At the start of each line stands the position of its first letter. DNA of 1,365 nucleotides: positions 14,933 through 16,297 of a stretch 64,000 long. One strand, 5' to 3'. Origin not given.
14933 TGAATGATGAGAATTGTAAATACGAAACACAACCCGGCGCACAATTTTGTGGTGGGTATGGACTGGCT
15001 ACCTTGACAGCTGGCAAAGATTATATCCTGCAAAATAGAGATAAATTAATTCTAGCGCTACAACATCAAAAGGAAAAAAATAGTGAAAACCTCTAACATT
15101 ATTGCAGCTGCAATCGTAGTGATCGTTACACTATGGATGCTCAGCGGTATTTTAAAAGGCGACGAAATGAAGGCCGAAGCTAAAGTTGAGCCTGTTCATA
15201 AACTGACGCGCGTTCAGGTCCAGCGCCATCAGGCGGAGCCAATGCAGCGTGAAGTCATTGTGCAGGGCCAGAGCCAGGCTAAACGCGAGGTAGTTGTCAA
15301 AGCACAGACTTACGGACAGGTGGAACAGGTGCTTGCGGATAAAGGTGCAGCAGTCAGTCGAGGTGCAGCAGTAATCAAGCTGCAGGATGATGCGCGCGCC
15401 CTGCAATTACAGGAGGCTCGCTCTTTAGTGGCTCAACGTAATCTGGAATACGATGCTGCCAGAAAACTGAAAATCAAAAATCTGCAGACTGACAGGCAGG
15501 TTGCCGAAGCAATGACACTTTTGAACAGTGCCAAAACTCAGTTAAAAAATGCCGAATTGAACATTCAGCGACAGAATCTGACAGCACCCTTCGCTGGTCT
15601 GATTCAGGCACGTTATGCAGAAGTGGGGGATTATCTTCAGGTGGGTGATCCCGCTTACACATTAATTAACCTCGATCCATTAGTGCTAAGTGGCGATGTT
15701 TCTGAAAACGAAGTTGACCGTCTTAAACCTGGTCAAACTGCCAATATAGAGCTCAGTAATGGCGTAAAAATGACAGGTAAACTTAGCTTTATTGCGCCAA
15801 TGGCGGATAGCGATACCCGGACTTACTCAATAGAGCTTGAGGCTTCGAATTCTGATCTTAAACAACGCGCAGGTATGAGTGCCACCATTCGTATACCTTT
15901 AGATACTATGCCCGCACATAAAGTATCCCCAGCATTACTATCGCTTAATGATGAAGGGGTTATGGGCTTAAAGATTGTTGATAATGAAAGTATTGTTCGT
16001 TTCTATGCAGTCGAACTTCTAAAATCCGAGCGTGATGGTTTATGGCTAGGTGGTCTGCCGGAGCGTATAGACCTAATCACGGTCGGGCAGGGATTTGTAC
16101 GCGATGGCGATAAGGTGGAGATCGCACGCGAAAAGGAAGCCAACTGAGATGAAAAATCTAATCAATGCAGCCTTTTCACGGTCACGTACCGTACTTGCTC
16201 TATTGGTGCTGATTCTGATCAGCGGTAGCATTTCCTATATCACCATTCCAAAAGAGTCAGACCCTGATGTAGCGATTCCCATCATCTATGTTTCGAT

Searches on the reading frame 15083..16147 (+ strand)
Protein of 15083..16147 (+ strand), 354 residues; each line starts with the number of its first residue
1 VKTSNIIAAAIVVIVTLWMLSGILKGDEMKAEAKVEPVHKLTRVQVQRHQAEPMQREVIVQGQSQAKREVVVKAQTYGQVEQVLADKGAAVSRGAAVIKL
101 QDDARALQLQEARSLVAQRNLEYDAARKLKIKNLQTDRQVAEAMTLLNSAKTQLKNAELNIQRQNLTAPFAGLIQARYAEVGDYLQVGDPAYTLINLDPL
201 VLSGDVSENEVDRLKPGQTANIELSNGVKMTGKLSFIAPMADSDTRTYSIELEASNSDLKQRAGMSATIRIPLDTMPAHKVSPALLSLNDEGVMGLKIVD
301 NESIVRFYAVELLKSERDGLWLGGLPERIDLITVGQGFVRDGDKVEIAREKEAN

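Call 7: search_protein_families(library=pfam, proteins=[window:15083-16147:+], max_evalue=0.00001)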
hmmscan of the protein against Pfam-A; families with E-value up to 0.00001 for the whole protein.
window:15083-16147:+ (354 aa): 2 families
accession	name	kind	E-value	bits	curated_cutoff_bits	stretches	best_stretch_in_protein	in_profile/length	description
PF16576.10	HlyD_D23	-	4.6e-20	72.2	30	1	65-267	15-214/214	Barrel-sandwich domain of CusB or HlyD membrane-fusion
PF13437.12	HlyD_3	-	2.5e-18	67.2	22.2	1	166-258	2-97/106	HlyD family secretion protein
